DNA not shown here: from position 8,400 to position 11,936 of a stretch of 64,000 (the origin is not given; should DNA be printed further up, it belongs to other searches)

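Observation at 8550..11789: Mosaic dockerin protein combining a C39-like cysteine peptidase with uncharacterised repeated modules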

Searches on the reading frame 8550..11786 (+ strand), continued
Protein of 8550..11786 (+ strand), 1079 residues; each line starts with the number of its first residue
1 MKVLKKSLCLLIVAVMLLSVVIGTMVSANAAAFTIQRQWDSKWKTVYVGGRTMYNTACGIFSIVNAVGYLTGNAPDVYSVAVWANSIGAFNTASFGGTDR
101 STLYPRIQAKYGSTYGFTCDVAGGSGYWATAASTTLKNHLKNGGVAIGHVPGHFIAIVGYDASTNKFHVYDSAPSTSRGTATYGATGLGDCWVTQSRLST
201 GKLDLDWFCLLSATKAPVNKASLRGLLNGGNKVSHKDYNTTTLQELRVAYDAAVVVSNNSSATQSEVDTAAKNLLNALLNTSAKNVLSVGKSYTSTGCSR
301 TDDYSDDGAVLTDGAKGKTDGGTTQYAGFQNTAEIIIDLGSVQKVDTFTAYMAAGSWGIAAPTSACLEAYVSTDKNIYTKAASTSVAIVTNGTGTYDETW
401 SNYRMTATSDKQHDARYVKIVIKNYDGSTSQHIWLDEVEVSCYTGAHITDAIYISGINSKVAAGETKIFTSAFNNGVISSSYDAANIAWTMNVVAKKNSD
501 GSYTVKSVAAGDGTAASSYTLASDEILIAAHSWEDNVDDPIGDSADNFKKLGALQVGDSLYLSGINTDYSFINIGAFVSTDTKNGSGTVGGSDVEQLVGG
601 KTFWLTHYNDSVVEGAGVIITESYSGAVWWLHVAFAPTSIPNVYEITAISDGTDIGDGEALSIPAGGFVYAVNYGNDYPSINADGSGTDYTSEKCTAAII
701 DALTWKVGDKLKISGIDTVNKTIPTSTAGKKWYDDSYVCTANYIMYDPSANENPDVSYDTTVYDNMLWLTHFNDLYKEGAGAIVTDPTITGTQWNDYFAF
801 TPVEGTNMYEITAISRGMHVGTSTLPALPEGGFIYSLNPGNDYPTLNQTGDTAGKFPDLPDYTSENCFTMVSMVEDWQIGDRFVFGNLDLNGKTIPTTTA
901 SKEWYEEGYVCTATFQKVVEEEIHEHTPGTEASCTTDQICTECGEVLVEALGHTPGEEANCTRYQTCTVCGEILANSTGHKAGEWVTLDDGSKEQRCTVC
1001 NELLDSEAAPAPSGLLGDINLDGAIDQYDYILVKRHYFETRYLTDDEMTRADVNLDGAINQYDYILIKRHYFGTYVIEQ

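Call 8: find_homologous_proteins(query=window:8550-11786:+, max_evalue=0.001)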
Query window:8550-11786:+ (1079 aa): 168 proteins with E <= 0.001 among 8000 candidates; the best 120 are listed.
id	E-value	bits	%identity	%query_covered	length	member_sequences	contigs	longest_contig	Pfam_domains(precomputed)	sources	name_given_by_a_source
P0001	0.0e+0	2465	100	100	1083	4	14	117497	PF00404.25,PF13529.14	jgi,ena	-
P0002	0.0e+0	1558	63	96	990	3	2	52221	PF00404.25,PF13529.14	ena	-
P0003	0.0e+0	1551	64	97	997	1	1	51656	PF00404.25,PF13529.14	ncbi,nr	ncbi:MAG: hypothetical protein IJY88_07005 [Clostridia bacterium]|nr:hypothetical protein [Clostridi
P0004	0.0e+0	1544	62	96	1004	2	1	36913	PF00404.25,PF13529.14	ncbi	-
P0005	0.0e+0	1516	63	96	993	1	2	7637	PF00404.25,PF13529.14,PF07554.20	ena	-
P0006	0.0e+0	1515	62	96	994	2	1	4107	PF00404.25,PF13529.14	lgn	-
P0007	0.0e+0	1507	67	85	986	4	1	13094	PF00754.32,PF00404.25,PF13529.14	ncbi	-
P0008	0.0e+0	1503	69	86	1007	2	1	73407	PF13529.14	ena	-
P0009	0.0e+0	1452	66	85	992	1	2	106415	PF00404.25,PF13529.14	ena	-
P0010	1.5e-275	935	53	77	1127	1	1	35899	PF05257.23,PF00404.25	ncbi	-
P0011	6.7e-204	698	53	53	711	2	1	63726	PF00754.32,PF00404.25,PF13529.14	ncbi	-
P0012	2.1e-203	696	52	54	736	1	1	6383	PF00404.25,PF13529.14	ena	-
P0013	7.4e-199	681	53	53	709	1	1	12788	PF00404.25,PF13529.14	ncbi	-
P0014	3.9e-186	639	48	53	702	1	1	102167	PF00404.25,PF13529.14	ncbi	-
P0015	8.5e-180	618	49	53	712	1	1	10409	PF00404.25,PF13529.14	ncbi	-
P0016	6.6e-176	605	46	54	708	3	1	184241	PF00404.25,PF13529.14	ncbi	-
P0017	2.4e-175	603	47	54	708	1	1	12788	PF00754.32,PF00404.25,PF13529.14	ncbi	-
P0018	6.3e-173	595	46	56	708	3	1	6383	PF00754.32,PF00404.25,PF13529.14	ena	-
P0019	1.2e-166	575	46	54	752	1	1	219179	PF00754.32,PF00404.25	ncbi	-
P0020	3.5e-165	570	46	54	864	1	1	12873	PF00754.32,PF00404.25,PF13529.14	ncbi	-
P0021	1.1e-163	565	45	54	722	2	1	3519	PF00404.25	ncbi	-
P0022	5.5e-163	562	45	54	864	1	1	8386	PF00754.32,PF00404.25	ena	-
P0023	4.1e-160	553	46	54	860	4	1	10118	PF00754.32,PF00404.25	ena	-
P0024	2.2e-158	547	45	54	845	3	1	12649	PF00754.32,PF00404.25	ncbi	-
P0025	1.2e-152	528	46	53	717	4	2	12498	PF00754.32,PF00404.25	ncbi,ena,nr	ncbi:MAG: discoidin domain-containing protein [Clostridia bacterium]|nr:discoidin domain-containing 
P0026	1.0e-148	515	45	53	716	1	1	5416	PF00754.32,PF00404.25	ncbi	-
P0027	6.8e-146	506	46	53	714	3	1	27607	PF00754.32,PF00404.25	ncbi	-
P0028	2.0e-145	504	46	52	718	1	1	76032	PF00754.32,PF00404.25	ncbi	-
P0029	1.0e-141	492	45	54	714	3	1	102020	PF00754.32,PF00404.25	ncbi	-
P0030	1.4e-141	492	45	53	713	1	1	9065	PF00754.32,PF00404.25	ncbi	-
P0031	1.2e-131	459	43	52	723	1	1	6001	PF00404.25,PF07554.20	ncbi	-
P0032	3.6e-131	457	43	54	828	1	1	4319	PF00754.32,PF00404.25,PF22633.4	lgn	-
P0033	3.1e-123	431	43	52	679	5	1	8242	PF00754.32,PF00404.25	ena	-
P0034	5.9e-118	413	40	55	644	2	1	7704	PF00754.32,PF00404.25,PF13529.14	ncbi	-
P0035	1.1e-116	409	41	52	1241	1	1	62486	PF00754.32,PF00404.25,PF22633.4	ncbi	-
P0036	6.8e-113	397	40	55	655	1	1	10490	PF00754.32,PF00404.25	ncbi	-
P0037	4.0e-112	394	39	52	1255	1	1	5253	PF00754.32,PF00404.25,PF22633.4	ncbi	-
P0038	7.9e-108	380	79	20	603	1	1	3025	PF13529.14,PF00395.26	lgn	-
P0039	2.1e-103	365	76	20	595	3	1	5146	PF13529.14,PF00395.26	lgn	-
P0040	1.2e-95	339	71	20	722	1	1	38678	PF00404.25,PF13529.14,PF08239.18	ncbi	-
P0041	4.6e-92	328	69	20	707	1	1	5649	PF00404.25,PF13529.14,PF08239.18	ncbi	-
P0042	2.7e-91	325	69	20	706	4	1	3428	PF13529.14,PF08239.18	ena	-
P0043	4.6e-91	324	68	20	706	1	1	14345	PF00404.25,PF13529.14,PF08239.18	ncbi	-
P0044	6.5e-88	314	38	37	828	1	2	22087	PF05257.23,PF00404.25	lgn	-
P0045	8.9e-87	310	64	21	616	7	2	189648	PF13529.14,PF00395.26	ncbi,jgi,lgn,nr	ncbi:MAG: hypothetical protein E7595_00465 [Ruminococcaceae bacterium]|nr:hypothetical protein [Osci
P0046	2.3e-85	305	68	20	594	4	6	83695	PF13529.14,PF00395.26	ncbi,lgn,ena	-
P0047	2.3e-79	286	62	20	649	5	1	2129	PF00404.25,PF13529.14,PF00395.26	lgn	-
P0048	4.8e-79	285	58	20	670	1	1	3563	PF00404.25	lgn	-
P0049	2.0e-78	282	61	20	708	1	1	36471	PF00404.25,PF13529.14,PF08239.18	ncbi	-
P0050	1.5e-75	273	76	15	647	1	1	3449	PF00404.25,PF08239.18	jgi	-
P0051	1.2e-74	270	57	20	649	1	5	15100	PF00404.25,PF13529.14,PF00395.26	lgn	-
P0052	1.8e-73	266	59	20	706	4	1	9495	PF00404.25,PF13529.14,PF08239.18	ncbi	-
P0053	2.9e-73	265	64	18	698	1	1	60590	PF00404.25,PF08239.18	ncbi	-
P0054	3.3e-73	265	59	20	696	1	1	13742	PF00404.25,PF08239.18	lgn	-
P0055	5.0e-73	265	60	18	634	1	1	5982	PF00404.25,PF13529.14,PF00395.26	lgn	-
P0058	2.9e-72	262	56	20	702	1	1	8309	PF00404.25,PF13529.14,PF08239.18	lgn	-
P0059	8.5e-72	261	57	20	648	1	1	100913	PF00404.25,PF13529.14,PF00395.26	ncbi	-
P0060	1.0e-71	260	55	20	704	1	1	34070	PF00404.25,PF08239.18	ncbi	-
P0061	3.5e-71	258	58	20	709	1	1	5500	PF00404.25,PF08239.18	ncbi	-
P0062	5.3e-71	258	56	20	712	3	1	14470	PF00404.25,PF13529.14,PF08239.18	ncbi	-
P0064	1.2e-70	257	58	20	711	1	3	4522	PF00404.25,PF13529.14,PF08239.18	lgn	-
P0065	1.3e-70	257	58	20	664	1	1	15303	PF00404.25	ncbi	-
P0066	1.7e-70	256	49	22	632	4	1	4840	PF00404.25,PF08481.17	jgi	jgi:hypothetical protein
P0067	2.2e-70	256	56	20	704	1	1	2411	PF13529.14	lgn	-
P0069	5.2e-70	255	54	20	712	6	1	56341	PF13529.14,PF08239.18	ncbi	-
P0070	9.8e-70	254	52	21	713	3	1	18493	PF00404.25,PF13529.14,PF08239.18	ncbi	-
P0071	1.4e-69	253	55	20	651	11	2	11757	PF00404.25,PF13529.14,PF00395.26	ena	-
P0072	1.7e-69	253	55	20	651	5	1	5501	PF00404.25,PF13529.14,PF00395.26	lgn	-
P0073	2.3e-69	252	62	18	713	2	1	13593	PF00404.25,PF08239.18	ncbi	-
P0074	1.1e-68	250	55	20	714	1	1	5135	PF00404.25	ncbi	-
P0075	1.4e-68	250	55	20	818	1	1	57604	PF00404.25,PF13529.14,PF14200.13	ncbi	-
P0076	2.1e-68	249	53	20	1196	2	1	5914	PF00404.25,PF13529.14,PF06347.20,PF08239.18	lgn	-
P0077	2.4e-68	249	55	20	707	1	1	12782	PF13529.14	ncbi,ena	-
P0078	2.6e-68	249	58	20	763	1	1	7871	PF00404.25,PF06347.20,PF08239.18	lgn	-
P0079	2.7e-68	249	54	20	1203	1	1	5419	PF00404.25,PF13529.14,PF06347.20,PF08239.18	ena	-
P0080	3.0e-68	249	58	21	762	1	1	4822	PF09479.17,PF00404.25,PF13529.14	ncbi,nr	ncbi:MAG: InlB B-repeat-containing protein [Clostridia bacterium]|nr:InlB B-repeat-containing protei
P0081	6.0e-68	248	56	20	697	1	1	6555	PF00404.25,PF13529.14,PF08239.18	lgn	-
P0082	8.0e-68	247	61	18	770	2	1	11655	PF09479.17,PF00404.25,PF13529.14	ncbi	-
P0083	2.3e-67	246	55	20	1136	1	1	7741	PF00404.25,PF07523.19,PF13529.14,PF06347.20,PF08239.18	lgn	-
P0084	3.8e-67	245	53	20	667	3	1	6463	PF13529.14,PF00395.26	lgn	-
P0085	4.8e-67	245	56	20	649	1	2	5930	PF00404.25,PF13529.14,PF00395.26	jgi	-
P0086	1.8e-66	243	52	20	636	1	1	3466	PF00404.25,PF08481.17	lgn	-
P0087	2.6e-66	242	51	22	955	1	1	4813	PF00404.25,PF13529.14,PF06347.20,PF08239.18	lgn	-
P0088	5.2e-66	241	54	20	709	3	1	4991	PF00404.25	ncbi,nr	ncbi:MAG: dockerin type I repeat-containing protein [Clostridia bacterium]|nr:dockerin type I repeat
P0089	8.8e-66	241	53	20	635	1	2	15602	PF00404.25,PF08481.17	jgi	-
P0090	1.1e-65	240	64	17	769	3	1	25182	PF09479.17,PF13529.14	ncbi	-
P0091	4.5e-65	238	56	20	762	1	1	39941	PF09479.17,PF00404.25,PF13529.14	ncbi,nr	ncbi:MAG: InlB B-repeat-containing protein [Clostridia bacterium]|nr:InlB B-repeat-containing protei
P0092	4.7e-65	238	57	20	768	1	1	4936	PF09479.17,PF13529.14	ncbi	-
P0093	5.8e-65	238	51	22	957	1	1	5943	PF00404.25,PF13529.14,PF06347.20,PF08239.18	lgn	-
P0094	1.1e-64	237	60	18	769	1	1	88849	PF09479.17,PF00404.25,PF13529.14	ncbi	-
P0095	1.7e-64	236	55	21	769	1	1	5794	PF09479.17,PF13529.14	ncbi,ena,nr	ncbi:MAG: InlB B-repeat-containing protein [Clostridia bacterium]|nr:InlB B-repeat-containing protei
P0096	2.0e-64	236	55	16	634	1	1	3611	PF00404.25,PF08481.17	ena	-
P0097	2.1e-64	236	53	22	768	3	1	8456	PF09479.17,PF13529.14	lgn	-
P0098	2.7e-64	236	57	21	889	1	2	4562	PF00404.25,PF08481.17,PF14200.13,PF00652.29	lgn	-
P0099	4.9e-64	235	52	22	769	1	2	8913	PF09479.17,PF13529.14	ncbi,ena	-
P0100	1.1e-63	234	55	21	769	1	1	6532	PF09479.17,PF13529.14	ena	-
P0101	2.0e-63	233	51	22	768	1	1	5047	PF09479.17,PF13529.14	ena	-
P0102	2.6e-63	232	52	22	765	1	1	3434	PF09479.17,PF13529.14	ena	-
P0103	4.1e-63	232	52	22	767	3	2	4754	PF09479.17,PF13529.14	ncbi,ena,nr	ncbi:MAG: InlB B-repeat-containing protein [Clostridia bacterium]|nr:InlB B-repeat-containing protei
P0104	5.6e-63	231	60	17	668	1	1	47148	PF00404.25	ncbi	-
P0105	5.7e-63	231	50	20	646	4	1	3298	PF00404.25,PF08481.17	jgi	jgi:hypothetical protein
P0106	1.4e-62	230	51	20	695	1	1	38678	PF00404.25,PF06347.20,PF08239.18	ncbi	-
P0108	3.4e-62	229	54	21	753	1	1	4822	PF09479.17,PF00404.25,PF13529.14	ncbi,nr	ncbi:MAG: InlB B-repeat-containing protein, partial [Clostridia bacterium]|nr:InlB B-repeat-containi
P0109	5.7e-62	228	55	20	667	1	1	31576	PF00404.25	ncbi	-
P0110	1.3e-61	227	52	20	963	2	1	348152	PF00404.25,PF13529.14,PF06347.20,PF08239.18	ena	-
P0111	2.3e-61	226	59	17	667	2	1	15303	PF00404.25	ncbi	-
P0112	3.6e-61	225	50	20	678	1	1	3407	PF00404.25,PF08481.17,PF13529.14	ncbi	-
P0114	4.6e-60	222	58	17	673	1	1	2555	PF00404.25,PF13529.14,PF08239.18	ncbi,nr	ncbi:MAG: SH3 domain-containing protein, partial [Clostridia bacterium]|nr:SH3 domain-containing pro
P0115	8.9e-60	221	52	20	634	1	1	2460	PF00404.25,PF08481.17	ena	-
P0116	1.7e-59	220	52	20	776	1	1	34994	PF09479.17,PF00404.25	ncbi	-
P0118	2.8e-59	219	56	18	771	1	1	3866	PF09479.17,PF13529.14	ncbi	-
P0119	3.3e-59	219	50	20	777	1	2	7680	PF09479.17,PF13529.14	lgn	-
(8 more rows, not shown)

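Call 10: find_encoding_contigs(protein=P0001, flank=10000, max_places=4)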
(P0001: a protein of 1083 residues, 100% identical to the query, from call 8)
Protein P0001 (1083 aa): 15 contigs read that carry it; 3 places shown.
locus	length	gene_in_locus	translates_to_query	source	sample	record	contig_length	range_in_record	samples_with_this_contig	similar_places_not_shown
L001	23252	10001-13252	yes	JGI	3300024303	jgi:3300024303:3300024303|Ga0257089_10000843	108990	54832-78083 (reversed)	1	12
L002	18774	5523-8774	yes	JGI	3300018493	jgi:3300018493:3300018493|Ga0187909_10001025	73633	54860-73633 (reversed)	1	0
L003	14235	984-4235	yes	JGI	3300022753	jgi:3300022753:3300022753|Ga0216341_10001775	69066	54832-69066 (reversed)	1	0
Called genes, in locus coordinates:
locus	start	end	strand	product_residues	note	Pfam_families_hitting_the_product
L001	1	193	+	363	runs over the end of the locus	PF01264:Chorismate_synt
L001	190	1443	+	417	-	PF08501:Shikimate_dh_N, PF01202:SKI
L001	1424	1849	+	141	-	PF01220:DHquinase_II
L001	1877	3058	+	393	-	PF00275:EPSP_synthase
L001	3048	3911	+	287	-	PF03807:F420_oxidored (weak), PF02153:PDH_N, PF20463:PDH_C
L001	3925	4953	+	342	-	PF00793:DAHP_synth_1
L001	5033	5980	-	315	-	-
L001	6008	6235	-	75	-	-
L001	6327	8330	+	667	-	PF02449:Glyco_hydro_42 (faint), PF01301:Glyco_hydro_35, PF13364:BetaGal_ABD2 (faint), PF21317:BetaGal_ABD_1, PF21467:BetaGal_gal-bd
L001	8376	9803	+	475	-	-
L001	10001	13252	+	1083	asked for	PF13529:Peptidase_C39_2 (weak), PF00404:Dockerin_1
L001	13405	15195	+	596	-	PF00753:Lactamase_B, PF19583:ODP, PF12724:Flavodoxin_5 (weak), PF01613:Flavin_Reduct, PF21349:RUBY_RBDX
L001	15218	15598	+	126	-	PF06397:Desulfoferrod_N (weak), PF01880:Desulfoferrodox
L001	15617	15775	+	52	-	PF00301:Rubredoxin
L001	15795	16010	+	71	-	PF04324:Fer2_BFD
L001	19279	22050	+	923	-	PF02838:Glyco_hydro_20b, PF00728:Glyco_hydro_20, PF00754:F5_F8_type_C, PF22633:F5_F8_type_C_2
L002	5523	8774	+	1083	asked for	PF13529:Peptidase_C39_2 (weak), PF00404:Dockerin_1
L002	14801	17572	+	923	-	PF02838:Glyco_hydro_20b, PF00728:Glyco_hydro_20, PF00754:F5_F8_type_C, PF22633:F5_F8_type_C_2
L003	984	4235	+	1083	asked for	PF13529:Peptidase_C39_2 (weak), PF00404:Dockerin_1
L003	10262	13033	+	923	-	PF02838:Glyco_hydro_20b, PF00728:Glyco_hydro_20, PF00754:F5_F8_type_C, PF22633:F5_F8_type_C_2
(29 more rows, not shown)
